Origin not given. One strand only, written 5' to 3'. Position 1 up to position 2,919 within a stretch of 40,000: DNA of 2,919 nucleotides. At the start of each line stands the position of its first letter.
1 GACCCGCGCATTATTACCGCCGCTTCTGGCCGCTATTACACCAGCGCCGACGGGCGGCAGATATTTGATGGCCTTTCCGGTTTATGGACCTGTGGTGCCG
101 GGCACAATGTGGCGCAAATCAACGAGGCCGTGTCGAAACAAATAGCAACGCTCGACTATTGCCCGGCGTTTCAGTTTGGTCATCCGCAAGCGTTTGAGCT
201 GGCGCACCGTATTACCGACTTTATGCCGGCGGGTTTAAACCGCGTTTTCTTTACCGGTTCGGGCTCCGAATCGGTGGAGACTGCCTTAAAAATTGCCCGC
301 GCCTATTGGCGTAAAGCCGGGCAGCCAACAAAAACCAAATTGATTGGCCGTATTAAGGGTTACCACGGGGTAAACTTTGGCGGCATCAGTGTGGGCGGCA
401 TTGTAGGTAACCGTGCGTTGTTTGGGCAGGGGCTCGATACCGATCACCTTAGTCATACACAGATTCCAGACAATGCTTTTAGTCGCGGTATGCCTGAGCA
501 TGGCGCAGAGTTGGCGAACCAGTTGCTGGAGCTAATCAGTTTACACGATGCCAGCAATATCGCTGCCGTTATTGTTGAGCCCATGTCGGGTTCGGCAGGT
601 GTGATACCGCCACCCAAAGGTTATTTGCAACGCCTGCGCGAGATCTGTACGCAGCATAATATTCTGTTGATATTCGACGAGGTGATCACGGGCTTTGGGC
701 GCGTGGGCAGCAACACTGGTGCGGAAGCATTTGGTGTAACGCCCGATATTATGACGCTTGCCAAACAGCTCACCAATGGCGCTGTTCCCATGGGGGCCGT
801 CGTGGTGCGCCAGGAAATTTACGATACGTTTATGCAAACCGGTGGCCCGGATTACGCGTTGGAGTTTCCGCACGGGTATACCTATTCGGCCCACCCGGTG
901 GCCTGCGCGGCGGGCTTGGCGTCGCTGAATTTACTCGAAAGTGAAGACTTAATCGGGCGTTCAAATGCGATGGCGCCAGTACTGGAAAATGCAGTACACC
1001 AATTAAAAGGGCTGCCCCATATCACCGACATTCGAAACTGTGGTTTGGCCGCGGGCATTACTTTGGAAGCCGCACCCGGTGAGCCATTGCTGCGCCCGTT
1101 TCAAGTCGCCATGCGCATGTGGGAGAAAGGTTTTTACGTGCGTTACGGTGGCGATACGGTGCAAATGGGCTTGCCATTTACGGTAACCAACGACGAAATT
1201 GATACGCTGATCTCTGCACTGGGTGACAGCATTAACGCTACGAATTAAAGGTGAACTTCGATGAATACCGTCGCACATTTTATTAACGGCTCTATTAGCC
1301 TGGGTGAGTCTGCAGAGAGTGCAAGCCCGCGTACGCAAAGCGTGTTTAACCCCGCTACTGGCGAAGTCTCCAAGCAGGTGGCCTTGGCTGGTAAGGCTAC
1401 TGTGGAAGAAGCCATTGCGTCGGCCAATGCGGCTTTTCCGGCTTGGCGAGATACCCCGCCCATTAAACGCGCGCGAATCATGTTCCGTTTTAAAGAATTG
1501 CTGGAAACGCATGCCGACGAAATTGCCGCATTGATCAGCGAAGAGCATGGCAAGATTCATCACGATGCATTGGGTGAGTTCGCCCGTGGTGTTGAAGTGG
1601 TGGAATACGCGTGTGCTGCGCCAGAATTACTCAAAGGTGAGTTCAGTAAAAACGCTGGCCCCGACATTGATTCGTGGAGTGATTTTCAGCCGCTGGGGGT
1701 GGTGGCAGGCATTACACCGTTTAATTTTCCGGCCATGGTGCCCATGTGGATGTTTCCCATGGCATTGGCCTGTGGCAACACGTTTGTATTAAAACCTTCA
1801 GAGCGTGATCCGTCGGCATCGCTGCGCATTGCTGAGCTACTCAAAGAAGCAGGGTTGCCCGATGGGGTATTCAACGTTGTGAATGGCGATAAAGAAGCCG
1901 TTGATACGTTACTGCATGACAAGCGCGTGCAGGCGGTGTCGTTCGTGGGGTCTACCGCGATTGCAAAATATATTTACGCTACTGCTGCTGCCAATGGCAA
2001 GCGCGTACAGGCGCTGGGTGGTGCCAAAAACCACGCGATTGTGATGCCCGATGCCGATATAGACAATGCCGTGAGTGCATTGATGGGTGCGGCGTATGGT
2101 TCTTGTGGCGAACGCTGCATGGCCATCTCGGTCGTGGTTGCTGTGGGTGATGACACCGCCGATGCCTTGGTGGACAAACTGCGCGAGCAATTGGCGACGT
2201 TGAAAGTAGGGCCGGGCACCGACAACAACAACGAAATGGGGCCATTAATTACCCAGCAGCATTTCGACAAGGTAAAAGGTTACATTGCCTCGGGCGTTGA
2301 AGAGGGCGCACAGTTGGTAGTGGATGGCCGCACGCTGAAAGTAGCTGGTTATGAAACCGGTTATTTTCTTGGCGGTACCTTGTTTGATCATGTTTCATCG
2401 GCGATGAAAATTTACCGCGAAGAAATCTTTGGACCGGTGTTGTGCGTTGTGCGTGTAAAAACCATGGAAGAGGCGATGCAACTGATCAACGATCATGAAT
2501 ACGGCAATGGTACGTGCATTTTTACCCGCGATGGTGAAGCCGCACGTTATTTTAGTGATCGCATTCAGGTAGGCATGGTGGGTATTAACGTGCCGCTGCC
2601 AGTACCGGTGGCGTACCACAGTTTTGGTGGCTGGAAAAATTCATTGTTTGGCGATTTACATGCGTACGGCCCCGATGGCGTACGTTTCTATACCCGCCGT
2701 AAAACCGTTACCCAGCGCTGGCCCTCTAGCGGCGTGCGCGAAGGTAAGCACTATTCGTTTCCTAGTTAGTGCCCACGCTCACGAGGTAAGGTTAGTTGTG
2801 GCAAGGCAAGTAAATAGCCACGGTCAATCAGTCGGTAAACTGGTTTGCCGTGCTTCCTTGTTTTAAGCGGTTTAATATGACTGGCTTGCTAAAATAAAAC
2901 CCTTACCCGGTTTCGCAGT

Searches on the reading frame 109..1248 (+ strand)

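Call 83: search_protein_families(library=pfam, proteins=[window:109-1248:+], max_evalue=0.001)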
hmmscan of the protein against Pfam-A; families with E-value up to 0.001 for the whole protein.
window:109-1248:+ (379 aa): 1 family
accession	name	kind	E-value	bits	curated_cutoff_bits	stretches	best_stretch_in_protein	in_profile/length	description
PF00202.27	Aminotran_3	-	1.6e-74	251.5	30.5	1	3-372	47-400/403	Aminotransferase class-III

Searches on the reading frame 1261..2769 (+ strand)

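Call 83: search_protein_families(library=pfam, proteins=[window:1261-2769:+], max_evalue=0.001)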
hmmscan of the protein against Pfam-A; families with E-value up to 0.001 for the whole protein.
window:1261-2769:+ (502 aa): 2 families
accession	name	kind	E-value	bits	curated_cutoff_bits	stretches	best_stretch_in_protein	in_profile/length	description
PF00171.27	Aldedh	-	1.8e-149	498.7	23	1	20-483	4-461/461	Aldehyde dehydrogenase family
PF05893.19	LuxC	-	4.7e-06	26.2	21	1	135-274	79-220/401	Acyl-CoA reductase (LuxC)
